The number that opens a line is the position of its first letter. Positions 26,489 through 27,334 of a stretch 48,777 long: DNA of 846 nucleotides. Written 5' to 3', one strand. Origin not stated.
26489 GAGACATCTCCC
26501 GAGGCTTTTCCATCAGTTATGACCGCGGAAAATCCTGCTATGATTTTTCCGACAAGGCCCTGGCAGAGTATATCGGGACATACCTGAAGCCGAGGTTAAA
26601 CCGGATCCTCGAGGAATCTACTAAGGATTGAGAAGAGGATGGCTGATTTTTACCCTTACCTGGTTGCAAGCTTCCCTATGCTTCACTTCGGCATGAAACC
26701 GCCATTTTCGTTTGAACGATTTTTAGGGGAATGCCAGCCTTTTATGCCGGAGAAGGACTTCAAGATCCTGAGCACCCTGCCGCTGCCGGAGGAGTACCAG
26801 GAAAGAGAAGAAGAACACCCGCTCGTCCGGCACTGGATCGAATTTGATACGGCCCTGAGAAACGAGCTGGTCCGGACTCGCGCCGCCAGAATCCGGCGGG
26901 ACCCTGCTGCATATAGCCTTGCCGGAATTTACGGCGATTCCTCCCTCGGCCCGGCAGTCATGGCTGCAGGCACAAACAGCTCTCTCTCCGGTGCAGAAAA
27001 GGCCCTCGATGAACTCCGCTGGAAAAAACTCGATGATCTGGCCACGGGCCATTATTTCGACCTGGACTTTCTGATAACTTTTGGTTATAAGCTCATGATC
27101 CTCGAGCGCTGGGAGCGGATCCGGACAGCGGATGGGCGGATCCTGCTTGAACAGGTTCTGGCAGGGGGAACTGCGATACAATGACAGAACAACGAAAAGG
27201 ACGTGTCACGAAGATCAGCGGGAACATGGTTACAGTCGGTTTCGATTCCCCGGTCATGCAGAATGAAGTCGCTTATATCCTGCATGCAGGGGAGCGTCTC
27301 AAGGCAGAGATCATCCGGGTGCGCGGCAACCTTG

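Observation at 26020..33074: Second rotary ATPase: a minimal bacterial-style 7-gene V-type operon, head-to-head with the native A1AO ATP synthase operon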

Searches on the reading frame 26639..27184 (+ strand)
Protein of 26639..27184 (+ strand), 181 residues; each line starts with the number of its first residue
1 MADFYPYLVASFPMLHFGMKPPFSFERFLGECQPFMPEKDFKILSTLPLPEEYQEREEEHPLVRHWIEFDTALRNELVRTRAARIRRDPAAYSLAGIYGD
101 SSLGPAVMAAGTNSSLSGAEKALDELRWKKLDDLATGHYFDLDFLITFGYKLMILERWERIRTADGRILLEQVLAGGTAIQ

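Call 3: search_protein_families(library=pfam, proteins=[window:26639-27184:+], max_evalue=0.01)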
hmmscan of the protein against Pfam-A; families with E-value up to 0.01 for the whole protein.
window:26639-27184:+ (181 aa): 1 family
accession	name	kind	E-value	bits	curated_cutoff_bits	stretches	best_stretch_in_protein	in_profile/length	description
PF10962.13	DUF2764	-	1.2e-10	42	24.1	1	112-169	202-259/271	Protein of unknown function (DUF2764)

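Call 6: search_protein_families(library=ncbifam, proteins=[window:26639-27184:+], max_evalue=0.01)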
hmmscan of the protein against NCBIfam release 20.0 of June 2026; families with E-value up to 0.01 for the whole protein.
window:26639-27184:+ (181 aa): 0 families

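Call 20: find_homologous_proteins(query=window:26639-27184:+, max_evalue=0.001)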
Query window:26639-27184:+ (181 aa): 427 proteins with E <= 0.001 among 675 candidates; the best 120 are listed.
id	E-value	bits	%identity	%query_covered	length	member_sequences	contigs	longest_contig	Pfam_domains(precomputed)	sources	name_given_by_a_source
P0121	1.1e-114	399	98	100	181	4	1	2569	PF10962.14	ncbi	-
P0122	2.8e-105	368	90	100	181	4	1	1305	PF10962.14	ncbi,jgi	jgi:hypothetical protein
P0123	3.3e-104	365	87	100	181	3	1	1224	PF10962.14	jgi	jgi:hypothetical protein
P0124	1.5e-103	362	88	100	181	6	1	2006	PF10962.14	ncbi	-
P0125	5.8e-103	360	88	100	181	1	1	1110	PF10962.14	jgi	jgi:Protein of unknown function (DUF2764)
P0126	1.2e-100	353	86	100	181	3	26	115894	PF10962.14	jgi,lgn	jgi:hypothetical protein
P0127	3.6e-90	319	100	81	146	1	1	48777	PF10962.14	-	-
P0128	4.4e-85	302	76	97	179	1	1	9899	PF10962.14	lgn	-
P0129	1.6e-72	261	88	76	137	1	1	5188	PF10962.14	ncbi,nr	ncbi:MAG: DUF2764 family protein, partial [Methanoregulaceae archaeon]|nr:DUF2764 family protein [Me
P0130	4.8e-72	260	67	96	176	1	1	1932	PF10962.14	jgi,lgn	-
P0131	6.7e-71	256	66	96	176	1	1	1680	PF10962.14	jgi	-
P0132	1.2e-70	255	65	96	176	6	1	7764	PF10962.14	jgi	jgi:hypothetical protein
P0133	1.3e-70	255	67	96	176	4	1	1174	PF10962.14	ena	-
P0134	1.7e-70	255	66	96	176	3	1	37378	PF10962.14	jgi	-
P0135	1.8e-70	255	65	96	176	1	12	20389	PF10962.14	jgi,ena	jgi:hypothetical protein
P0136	2.4e-70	254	66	96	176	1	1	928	PF10962.14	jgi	jgi:hypothetical protein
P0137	2.6e-70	254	66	96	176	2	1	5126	PF10962.14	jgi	jgi:hypothetical protein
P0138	3.2e-70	254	65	96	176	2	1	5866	PF10962.14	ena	-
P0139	3.3e-70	254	64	96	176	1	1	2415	PF10962.14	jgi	jgi:hypothetical protein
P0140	3.8e-70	254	64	96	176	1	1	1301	PF10962.14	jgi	-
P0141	4.3e-70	253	64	96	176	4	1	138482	PF10962.14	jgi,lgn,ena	jgi:hypothetical protein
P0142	4.3e-70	253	65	96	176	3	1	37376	PF10962.14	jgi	jgi:hypothetical protein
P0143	6.1e-70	253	66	96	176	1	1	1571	PF10962.14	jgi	-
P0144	6.4e-70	253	65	96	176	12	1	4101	PF10962.14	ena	-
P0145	6.5e-70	253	65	96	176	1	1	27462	PF10962.14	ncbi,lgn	-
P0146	6.7e-70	253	64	96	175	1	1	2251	PF10962.14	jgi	jgi:Protein of unknown function (DUF2764)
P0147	1.1e-69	252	64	96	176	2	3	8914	PF10962.14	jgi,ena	-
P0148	1.2e-69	252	63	98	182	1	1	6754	PF10962.14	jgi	jgi:hypothetical protein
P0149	1.3e-69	252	67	96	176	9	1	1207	PF10962.14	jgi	jgi:hypothetical protein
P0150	1.6e-69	251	64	96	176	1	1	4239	PF10962.14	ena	-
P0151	1.7e-69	251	65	96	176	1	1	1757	PF10962.14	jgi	jgi:hypothetical protein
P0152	2.1e-69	251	64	96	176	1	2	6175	PF10962.14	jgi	jgi:hypothetical protein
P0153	3.2e-69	251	65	96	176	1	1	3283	PF10962.14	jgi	jgi:hypothetical protein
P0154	3.3e-69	251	65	96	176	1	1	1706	PF10962.14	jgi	jgi:hypothetical protein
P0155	3.3e-69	251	64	96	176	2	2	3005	PF10962.14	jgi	jgi:hypothetical protein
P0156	4.0e-69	250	64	96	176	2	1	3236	PF10962.14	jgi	jgi:hypothetical protein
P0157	4.3e-69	250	63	96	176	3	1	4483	PF10962.14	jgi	-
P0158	4.3e-69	250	64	96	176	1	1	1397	PF10962.14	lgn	-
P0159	4.6e-69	250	65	96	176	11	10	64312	PF10962.14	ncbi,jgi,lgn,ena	-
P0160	4.9e-69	250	63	96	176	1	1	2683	PF10962.14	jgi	jgi:hypothetical protein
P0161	5.1e-69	250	63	96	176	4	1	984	PF10962.14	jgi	jgi:hypothetical protein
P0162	5.4e-69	250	63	96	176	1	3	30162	PF10962.14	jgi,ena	-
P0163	6.1e-69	250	65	96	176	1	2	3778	PF10962.14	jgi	jgi:hypothetical protein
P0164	6.2e-69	250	64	96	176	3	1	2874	PF10962.14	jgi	-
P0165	6.2e-69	250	65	96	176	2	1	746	PF10962.14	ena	-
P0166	7.4e-69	249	64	97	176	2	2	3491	PF10962.14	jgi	jgi:hypothetical protein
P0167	1.1e-68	249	64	96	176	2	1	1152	PF10962.14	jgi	-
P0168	1.2e-68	249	64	96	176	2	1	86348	PF10962.14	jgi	jgi:hypothetical protein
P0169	1.2e-68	249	63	96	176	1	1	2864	PF10962.14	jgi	jgi:hypothetical protein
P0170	1.3e-68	249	64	96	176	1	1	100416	PF10962.14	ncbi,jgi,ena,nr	ncbi:MAG: DUF2764 domain-containing protein [Methanoregula sp.]|nr:DUF2764 domain-containing protein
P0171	1.6e-68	248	66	96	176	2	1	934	PF10962.14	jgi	-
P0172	1.7e-68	248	64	96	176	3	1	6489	PF10962.14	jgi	-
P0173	1.8e-68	248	65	96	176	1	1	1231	PF10962.14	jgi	jgi:hypothetical protein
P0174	2.4e-68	248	62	100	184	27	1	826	PF10962.14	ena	-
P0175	2.6e-68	248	64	96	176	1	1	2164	PF10962.14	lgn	-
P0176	2.6e-68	248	63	96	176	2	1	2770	PF10962.14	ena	-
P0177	3.0e-68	247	63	96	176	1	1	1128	PF10962.14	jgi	jgi:hypothetical protein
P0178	3.4e-68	247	66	96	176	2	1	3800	PF10962.14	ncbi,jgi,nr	ncbi:MAG: DUF2764 domain-containing protein [Methanoregula sp.]|jgi:hypothetical protein|nr:DUF2764 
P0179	3.6e-68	247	62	96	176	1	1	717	PF10962.14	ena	-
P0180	4.0e-68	247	64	97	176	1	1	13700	PF10962.14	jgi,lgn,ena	-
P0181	4.3e-68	247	63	96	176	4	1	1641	PF10962.14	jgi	jgi:Protein of unknown function (DUF2764)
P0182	5.7e-68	246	64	96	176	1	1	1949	PF10962.14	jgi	jgi:hypothetical protein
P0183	8.5e-68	246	64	96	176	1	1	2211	PF10962.14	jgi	-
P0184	9.2e-68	246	63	96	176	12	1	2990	PF10962.14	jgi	jgi:hypothetical protein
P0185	1.2e-67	245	65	96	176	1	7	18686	PF10962.14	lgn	-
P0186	1.3e-67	245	64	96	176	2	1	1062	PF10962.14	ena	-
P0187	1.5e-67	245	64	96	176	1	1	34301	PF10962.14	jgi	jgi:hypothetical protein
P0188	2.0e-67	245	62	96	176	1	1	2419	PF10962.14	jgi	jgi:hypothetical protein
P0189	2.1e-67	245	63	96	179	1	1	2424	PF10962.14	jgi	-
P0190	2.1e-67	245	64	96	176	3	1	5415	PF10962.14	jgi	jgi:hypothetical protein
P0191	2.1e-67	245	63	96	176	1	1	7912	PF10962.14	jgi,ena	-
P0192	2.2e-67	245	63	96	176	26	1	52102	PF10962.14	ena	-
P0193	2.5e-67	244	63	96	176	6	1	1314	PF10962.14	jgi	jgi:hypothetical protein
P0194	2.9e-67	244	63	96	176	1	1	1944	PF10962.14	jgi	jgi:hypothetical protein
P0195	3.9e-67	244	63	96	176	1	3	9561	PF10962.14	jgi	jgi:hypothetical protein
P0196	4.7e-67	243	63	96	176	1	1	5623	PF10962.14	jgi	-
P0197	5.3e-67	243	63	96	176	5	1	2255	PF10962.14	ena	-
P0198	5.3e-67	243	61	96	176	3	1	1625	PF10962.14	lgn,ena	-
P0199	5.5e-67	243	63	96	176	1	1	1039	PF10962.14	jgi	jgi:hypothetical protein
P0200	5.5e-67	243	63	96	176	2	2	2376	PF10962.14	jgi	jgi:hypothetical protein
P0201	5.8e-67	243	64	96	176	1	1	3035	PF10962.14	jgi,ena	jgi:hypothetical protein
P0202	6.9e-67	243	63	96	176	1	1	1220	PF10962.14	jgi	jgi:hypothetical protein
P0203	8.1e-67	243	62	96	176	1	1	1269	PF10962.14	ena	-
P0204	1.1e-66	242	63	96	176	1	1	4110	PF10962.14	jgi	-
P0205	1.2e-66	242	61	96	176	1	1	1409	PF10962.14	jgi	jgi:hypothetical protein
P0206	1.3e-66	242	63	96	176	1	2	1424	PF10962.14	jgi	jgi:hypothetical protein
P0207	1.4e-66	242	63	96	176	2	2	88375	PF10962.14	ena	-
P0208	1.8e-66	242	63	96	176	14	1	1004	PF10962.14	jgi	jgi:hypothetical protein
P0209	2.0e-66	241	61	96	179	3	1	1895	PF10962.14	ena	-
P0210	2.1e-66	241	64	96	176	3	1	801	PF10962.14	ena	-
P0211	2.1e-66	241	63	96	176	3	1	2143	PF10962.14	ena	-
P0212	2.5e-66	241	64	96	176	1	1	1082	PF10962.14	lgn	-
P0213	2.7e-66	241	62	96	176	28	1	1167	PF10962.14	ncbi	-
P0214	3.4e-66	241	60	96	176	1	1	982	PF10962.14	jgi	jgi:hypothetical protein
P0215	3.9e-66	240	64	96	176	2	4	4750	PF10962.14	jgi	-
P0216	4.0e-66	240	65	96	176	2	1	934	PF10962.14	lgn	-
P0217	4.6e-66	240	60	96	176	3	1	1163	PF10962.14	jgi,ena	-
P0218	4.6e-66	240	63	96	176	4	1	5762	PF10962.14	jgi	jgi:hypothetical protein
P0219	4.7e-66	240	63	97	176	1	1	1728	PF10962.14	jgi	-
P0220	4.8e-66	240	63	96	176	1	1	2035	PF10962.14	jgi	jgi:hypothetical protein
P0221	5.4e-66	240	64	96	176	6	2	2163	PF10962.14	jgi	-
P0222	5.4e-66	240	64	96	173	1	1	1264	PF10962.14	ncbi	-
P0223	5.5e-66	240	61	96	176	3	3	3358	PF10962.14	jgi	jgi:hypothetical protein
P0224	5.7e-66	240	64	96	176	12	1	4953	PF10962.14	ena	-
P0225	5.8e-66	240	63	97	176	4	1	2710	PF10962.14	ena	-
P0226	6.4e-66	240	64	96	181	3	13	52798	PF10962.14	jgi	jgi:hypothetical protein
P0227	6.8e-66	240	63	97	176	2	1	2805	PF10962.14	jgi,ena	-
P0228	7.1e-66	240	64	96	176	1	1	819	PF10962.14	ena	-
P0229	8.9e-66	239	61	96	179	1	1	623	PF10962.14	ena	-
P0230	9.4e-66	239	60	96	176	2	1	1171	PF10962.14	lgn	-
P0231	9.4e-66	239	63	96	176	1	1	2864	PF10962.14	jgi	jgi:hypothetical protein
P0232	1.0e-65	239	63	96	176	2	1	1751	PF10962.14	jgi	jgi:hypothetical protein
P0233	1.0e-65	239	61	96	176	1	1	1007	PF10962.14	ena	-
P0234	1.1e-65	239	62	96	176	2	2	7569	PF10962.14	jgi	jgi:hypothetical protein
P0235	1.3e-65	239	61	96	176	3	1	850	PF10962.14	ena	-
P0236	1.3e-65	239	60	96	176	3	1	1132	PF10962.14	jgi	-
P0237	1.5e-65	239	62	96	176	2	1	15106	PF10962.14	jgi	jgi:hypothetical protein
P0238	1.8e-65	238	64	96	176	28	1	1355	PF10962.14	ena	-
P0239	1.8e-65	238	61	96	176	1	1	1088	PF10962.14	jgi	-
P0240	2.3e-65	238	63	96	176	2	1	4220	PF10962.14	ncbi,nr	ncbi:MAG: DUF2764 domain-containing protein [Methanomicrobiales archaeon]|nr:DUF2764 domain-containi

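Call 29: predict_structure(alignment_id=A1)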
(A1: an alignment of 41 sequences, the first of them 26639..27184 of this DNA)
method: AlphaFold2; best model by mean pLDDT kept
length: 181 residues; sequences in the alignment: 41
mean_pLDDT: 50.6   pTM: 0.48
mean pLDDT of the five models: 50.6, 49.0, 48.4, 44.2, 42.7
residues with pLDDT >= 90: 0; 70-90: 0; 50-70: 105; < 50: 76
segments of 3 or more residues with pLDDT < 50: 1-23, 114-121, 135-140, 142-145, 148-164, 176-181
pLDDT, mean of each block of 10 residues (from residue 1): 30 33 52 56 62 59 61 57 58 54 56 47 53 48 49 46 47 45 29
secondary structure, 60 per line:
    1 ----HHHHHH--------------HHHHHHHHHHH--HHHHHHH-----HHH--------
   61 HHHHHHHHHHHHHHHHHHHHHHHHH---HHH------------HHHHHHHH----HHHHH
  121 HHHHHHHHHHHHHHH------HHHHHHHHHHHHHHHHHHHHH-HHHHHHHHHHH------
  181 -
elements in order: H5-10 H25-35 H38-44 H61-85 H104-111 H116-135 H142-162 H164-174

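Call 34: search_solved_structures(query=A2, max_evalue=10, show_alignments=3)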
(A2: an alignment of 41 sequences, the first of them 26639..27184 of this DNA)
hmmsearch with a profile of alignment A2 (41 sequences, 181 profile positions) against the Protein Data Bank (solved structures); distinct sequences matched with E-value up to 10: 0.

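Call 35: search_protein_families(library=pfam, alignment_id=A2, max_evalue=1)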
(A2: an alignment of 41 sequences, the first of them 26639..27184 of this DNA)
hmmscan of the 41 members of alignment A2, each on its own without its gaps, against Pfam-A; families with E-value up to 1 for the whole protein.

A. member 1, window:26639-27184:+ (181 aa): 1 family
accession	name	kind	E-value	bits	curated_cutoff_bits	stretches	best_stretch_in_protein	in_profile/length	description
PF10962.13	DUF2764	-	1.2e-10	42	24.1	1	112-169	202-259/271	Protein of unknown function (DUF2764)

B. families by the number of members that match (of 41 scanned): 12 families
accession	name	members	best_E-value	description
PF10962.13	DUF2764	41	1.6e-20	Protein of unknown function (DUF2764)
PF25711.1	crAss_THB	1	0.028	Crassvirus tail hub protein B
PF03884.20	YacG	1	0.052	DNA gyrase inhibitor YacG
PF07348.17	Syd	1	0.062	Syd protein (SUKH-2)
PF21211.3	FkbH_N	1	0.082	FkbH, N-terminal domain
PF13521.12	AAA_28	1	0.097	AAA domain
PF02982.20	Scytalone_dh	1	0.11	Scytalone dehydratase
PF08586.15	Rsc14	1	0.11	RSC complex, Rsc14/Ldb7 subunit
PF15869.11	TolB_like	1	0.12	TolB-like 6-blade propeller-like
PF09640.15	DUF2027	1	0.15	Domain of unknown function (DUF2027)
PF08498.15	Sterol_MT_C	1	0.16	Sterol methyltransferase C-terminal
PF25013.1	LRR_Zer-1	1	0.18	Zer-1-like, Leucine-rich repeats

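Call 67: find_homologous_proteins(query=A2, max_evalue=0.001)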
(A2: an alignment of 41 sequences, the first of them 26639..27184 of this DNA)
Query A2 (41 sequences) (181 aa, profile of the alignment): 964 proteins with E <= 0.001 among 5728 candidates; the best 120 are listed.
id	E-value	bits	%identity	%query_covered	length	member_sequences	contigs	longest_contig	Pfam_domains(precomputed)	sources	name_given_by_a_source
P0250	1.1e-65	239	49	96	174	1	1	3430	PF10962.14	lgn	-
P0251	3.6e-65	237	51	97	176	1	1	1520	PF10962.14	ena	-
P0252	5.0e-65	237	46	97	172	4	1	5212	PF10962.14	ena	-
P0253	1.2e-64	235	47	96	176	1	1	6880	PF10962.14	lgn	-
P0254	1.3e-64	235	49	97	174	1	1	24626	PF10962.14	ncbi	ncbi:MAG: DUF2764 family protein [Candidatus Omnitrophota bacterium]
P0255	1.4e-64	235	57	96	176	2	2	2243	PF10962.14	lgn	-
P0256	1.6e-64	235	48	96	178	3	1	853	PF10962.14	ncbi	-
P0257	2.1e-64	235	51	97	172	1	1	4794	PF10962.14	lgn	-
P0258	2.6e-64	234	48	96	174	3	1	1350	PF10962.14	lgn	-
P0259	2.9e-64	234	46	98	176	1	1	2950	PF10962.14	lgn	-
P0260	3.0e-64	234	45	97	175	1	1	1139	PF10962.14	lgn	-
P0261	3.2e-64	234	51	96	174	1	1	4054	PF10962.14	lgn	-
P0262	3.3e-64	234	52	98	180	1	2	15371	PF10962.14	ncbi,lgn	-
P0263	4.3e-64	234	53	96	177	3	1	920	PF10962.14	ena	-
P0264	4.9e-64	233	48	96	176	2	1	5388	PF10962.14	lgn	-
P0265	7.2e-64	233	46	97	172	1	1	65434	PF10962.14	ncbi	ncbi:MAG: DUF2764 family protein [Candidatus Omnitrophota bacterium]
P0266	8.3e-64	233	47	96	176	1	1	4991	PF10962.14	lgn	-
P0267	9.5e-64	232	47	96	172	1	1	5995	PF10962.14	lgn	-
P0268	1.1e-63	232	49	96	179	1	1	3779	PF10962.14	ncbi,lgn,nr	ncbi:MAG: DUF2764 family protein [Candidatus Omnitrophota bacterium]|nr:DUF2764 family protein [Cand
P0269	1.2e-63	232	51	96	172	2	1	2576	PF10962.14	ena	-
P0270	1.2e-63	232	46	98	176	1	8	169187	PF10962.14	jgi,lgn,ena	-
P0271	1.4e-63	232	49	96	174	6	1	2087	PF10962.14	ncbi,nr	ncbi:MAG: DUF2764 family protein [Anaerolineales bacterium]|nr:DUF2764 family protein [Anaerolineale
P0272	1.5e-63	232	48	96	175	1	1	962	PF10962.14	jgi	jgi:hypothetical protein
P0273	1.7e-63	232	46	97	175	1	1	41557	PF10962.14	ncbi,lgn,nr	ncbi:MAG: DUF2764 family protein [Candidatus Omnitrophica bacterium]|nr:DUF2764 family protein [Cand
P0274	3.3e-63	231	51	96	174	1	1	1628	PF10962.14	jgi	jgi:hypothetical protein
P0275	3.4e-63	231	50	98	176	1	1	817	PF10962.14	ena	-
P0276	3.5e-63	231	43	97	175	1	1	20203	PF10962.14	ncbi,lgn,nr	ncbi:MAG: DUF2764 family protein [Candidatus Omnitrophica bacterium]|nr:DUF2764 family protein [Cand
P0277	3.8e-63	230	49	96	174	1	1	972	PF10962.14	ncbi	-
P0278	4.2e-63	230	51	96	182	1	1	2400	PF10962.14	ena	-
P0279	4.5e-63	230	51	97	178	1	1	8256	PF10962.14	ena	-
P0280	4.6e-63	230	48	94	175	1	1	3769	PF10962.14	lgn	-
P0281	4.7e-63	230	47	98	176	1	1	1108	PF10962.14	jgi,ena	-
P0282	5.6e-63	230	43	96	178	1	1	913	PF10962.14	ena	-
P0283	6.3e-63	230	47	97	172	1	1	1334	PF10962.14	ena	-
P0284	7.2e-63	230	49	96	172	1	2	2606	PF10962.14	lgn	-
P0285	7.6e-63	230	45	97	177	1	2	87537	PF10962.14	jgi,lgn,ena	-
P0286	9.1e-63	229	44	97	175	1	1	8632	PF10962.14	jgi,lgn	-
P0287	1.0e-62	229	49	96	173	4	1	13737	PF10962.14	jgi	jgi:hypothetical protein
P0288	1.0e-62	229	46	98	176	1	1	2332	PF10962.14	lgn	-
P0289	1.1e-62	229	51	97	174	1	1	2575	PF10962.14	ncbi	-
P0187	1.3e-62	229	64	96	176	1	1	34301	PF10962.14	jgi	jgi:hypothetical protein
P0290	1.3e-62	229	47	98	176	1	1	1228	PF10962.14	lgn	-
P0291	1.4e-62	229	49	97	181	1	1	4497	PF10962.14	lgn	-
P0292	1.4e-62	229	51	96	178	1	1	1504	PF10962.14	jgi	-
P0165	1.4e-62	229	65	96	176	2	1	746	PF10962.14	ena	-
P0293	1.4e-62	229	45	96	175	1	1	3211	PF10962.14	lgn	-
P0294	1.6e-62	228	49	97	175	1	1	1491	PF10962.14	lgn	-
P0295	1.6e-62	228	50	98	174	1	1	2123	PF10962.14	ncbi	-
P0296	1.6e-62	228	50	90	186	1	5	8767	PF10962.14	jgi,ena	jgi:hypothetical protein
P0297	2.0e-62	228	45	97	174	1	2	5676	PF10962.14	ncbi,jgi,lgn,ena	-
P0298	2.1e-62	228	46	98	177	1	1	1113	PF10962.14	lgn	-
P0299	2.1e-62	228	45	96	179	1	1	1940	PF10962.14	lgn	-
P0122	2.1e-62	228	90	100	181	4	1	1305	PF10962.14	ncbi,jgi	jgi:hypothetical protein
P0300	2.2e-62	228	53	98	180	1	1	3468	PF10962.14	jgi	jgi:hypothetical protein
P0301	2.3e-62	228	49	96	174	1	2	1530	PF10962.14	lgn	-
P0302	2.8e-62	228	60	96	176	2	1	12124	PF10962.14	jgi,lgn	jgi:hypothetical protein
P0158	2.8e-62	228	64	96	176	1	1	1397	PF10962.14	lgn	-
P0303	3.0e-62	228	50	96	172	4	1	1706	PF10962.14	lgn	-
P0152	3.2e-62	227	64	96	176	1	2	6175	PF10962.14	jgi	jgi:hypothetical protein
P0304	3.2e-62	227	46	97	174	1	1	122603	PF10962.14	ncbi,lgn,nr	ncbi:MAG: DUF2764 family protein [Candidatus Omnitrophota bacterium]|nr:DUF2764 family protein [Cand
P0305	3.4e-62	227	48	96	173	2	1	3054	PF10962.14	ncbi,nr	ncbi:MAG: DUF2764 family protein [Candidatus Omnitrophota bacterium]|nr:DUF2764 family protein [Cand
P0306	3.4e-62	227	50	97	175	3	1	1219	PF10962.14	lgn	-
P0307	3.6e-62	227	44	96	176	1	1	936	PF10962.14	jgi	jgi:hypothetical protein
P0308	4.0e-62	227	45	97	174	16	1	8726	PF10962.14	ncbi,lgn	-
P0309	4.1e-62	227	47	96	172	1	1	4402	PF10962.14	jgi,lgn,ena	-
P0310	4.4e-62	227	50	96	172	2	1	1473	PF10962.14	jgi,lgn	-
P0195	4.5e-62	227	63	96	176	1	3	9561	PF10962.14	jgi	jgi:hypothetical protein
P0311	4.5e-62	227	45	96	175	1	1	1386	PF10962.14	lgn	-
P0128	4.8e-62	227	76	97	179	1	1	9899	PF10962.14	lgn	-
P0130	5.0e-62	227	67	96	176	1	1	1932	PF10962.14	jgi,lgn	-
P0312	5.0e-62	227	49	96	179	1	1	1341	PF10962.14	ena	-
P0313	5.1e-62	227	59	97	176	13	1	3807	PF10962.14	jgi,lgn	-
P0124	5.2e-62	227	88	100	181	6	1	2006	PF10962.14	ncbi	-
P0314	5.7e-62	227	41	96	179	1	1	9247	PF10962.14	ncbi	ncbi:MAG: hypothetical protein WBC74_00795 [Candidatus Omnitrophota bacterium]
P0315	6.3e-62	227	51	96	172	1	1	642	PF10962.14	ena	-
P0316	6.4e-62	226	43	98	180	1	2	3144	PF10962.14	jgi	-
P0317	6.6e-62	226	49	98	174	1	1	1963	PF10962.14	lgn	-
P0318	6.6e-62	226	48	96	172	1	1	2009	PF10962.14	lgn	-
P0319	7.0e-62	226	49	97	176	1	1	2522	PF10962.14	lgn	-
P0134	7.3e-62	226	66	96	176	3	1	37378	PF10962.14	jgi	-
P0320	7.3e-62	226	46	94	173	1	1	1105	PF10962.14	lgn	-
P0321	7.6e-62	226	53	97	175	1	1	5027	PF10962.14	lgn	-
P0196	7.6e-62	226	63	96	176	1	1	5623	PF10962.14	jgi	-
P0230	8.3e-62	226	60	96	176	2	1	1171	PF10962.14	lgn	-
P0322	8.6e-62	226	49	97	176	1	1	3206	PF10962.14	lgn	-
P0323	8.9e-62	226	55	98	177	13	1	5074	PF10962.14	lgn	-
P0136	9.0e-62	226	66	96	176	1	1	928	PF10962.14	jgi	jgi:hypothetical protein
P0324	9.1e-62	226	61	96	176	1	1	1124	PF10962.14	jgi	-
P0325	9.5e-62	226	47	98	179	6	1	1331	PF10962.14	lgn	-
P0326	9.6e-62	226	42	98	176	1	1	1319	PF10962.14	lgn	-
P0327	9.6e-62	226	50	99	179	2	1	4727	PF10962.14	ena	-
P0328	9.7e-62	226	44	96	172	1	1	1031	PF10962.14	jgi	jgi:hypothetical protein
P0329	1.1e-61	226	49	94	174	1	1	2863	PF10962.14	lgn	-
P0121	1.1e-61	226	98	100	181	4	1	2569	PF10962.14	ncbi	-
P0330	1.2e-61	226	43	96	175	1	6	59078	PF10962.14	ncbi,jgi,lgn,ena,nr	ncbi:MAG: hypothetical protein AMJ95_07530 [Omnitrophica WOR_2 bacterium SM23_72]|nr:MAG: hypothetic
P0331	1.2e-61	226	46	97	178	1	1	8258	PF10962.14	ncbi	-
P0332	1.2e-61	226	47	96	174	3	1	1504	PF10962.14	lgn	-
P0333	1.2e-61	226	48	97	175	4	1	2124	PF10962.14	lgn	-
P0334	1.2e-61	226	47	97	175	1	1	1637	PF10962.14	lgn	-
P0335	1.3e-61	226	48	96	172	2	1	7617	PF10962.14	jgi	-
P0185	1.3e-61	225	65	96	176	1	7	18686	PF10962.14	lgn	-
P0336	1.5e-61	225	44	96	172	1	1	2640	PF10962.14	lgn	-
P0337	1.6e-61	225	45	96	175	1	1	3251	PF10962.14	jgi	jgi:hypothetical protein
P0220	1.7e-61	225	63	96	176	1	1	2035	PF10962.14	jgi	jgi:hypothetical protein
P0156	1.7e-61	225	64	96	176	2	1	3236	PF10962.14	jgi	jgi:hypothetical protein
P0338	1.8e-61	225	63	96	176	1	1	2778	PF10962.14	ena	-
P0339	1.9e-61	225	49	96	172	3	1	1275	PF10962.14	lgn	-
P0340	2.1e-61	225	47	94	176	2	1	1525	PF10962.14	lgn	-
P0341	2.1e-61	225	59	96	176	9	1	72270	PF10962.14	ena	-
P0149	2.1e-61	225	67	96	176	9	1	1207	PF10962.14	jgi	jgi:hypothetical protein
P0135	2.1e-61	225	65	96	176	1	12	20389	PF10962.14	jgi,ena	jgi:hypothetical protein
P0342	2.3e-61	225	46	96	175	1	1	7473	PF10962.14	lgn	-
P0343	2.3e-61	225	51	98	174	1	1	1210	PF10962.14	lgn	-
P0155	2.3e-61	225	64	96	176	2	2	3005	PF10962.14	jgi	jgi:hypothetical protein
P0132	2.3e-61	225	65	96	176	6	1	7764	PF10962.14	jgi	jgi:hypothetical protein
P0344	2.4e-61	225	46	96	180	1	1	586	PF10962.14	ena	-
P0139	2.5e-61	225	64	96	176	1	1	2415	PF10962.14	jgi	jgi:hypothetical protein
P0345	2.5e-61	225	42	96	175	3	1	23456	PF10962.14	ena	-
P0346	2.6e-61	225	48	96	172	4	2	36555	PF10962.14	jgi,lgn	jgi:hypothetical protein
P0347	2.7e-61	224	55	96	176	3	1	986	PF10962.14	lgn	-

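Call 74: predict_structure(alignment_id=A4)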
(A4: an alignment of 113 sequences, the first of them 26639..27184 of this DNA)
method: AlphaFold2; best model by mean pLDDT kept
length: 181 residues; sequences in the alignment: 113
mean_pLDDT: 79.9   pTM: 0.75
mean pLDDT of the five models: 79.9, 76.5, 76.1, 72.9, 67.9
residues with pLDDT >= 90: 67; 70-90: 68; 50-70: 42; < 50: 4
segments of 3 or more residues with pLDDT < 50: 179-181
pLDDT, mean of each block of 10 residues (from residue 1): 83 91 93 91 88 69 88 81 73 57 59 68 90 89 94 92 73 62 41
secondary structure, 60 per line:
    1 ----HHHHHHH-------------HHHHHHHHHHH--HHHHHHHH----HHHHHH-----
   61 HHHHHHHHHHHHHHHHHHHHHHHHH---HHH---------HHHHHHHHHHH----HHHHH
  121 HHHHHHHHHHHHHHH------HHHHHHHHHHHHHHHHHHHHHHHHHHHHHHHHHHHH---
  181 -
elements in order: H5-11 H25-35 H38-45 H50-55 H61-85 H101-111 H116-135 H142-177
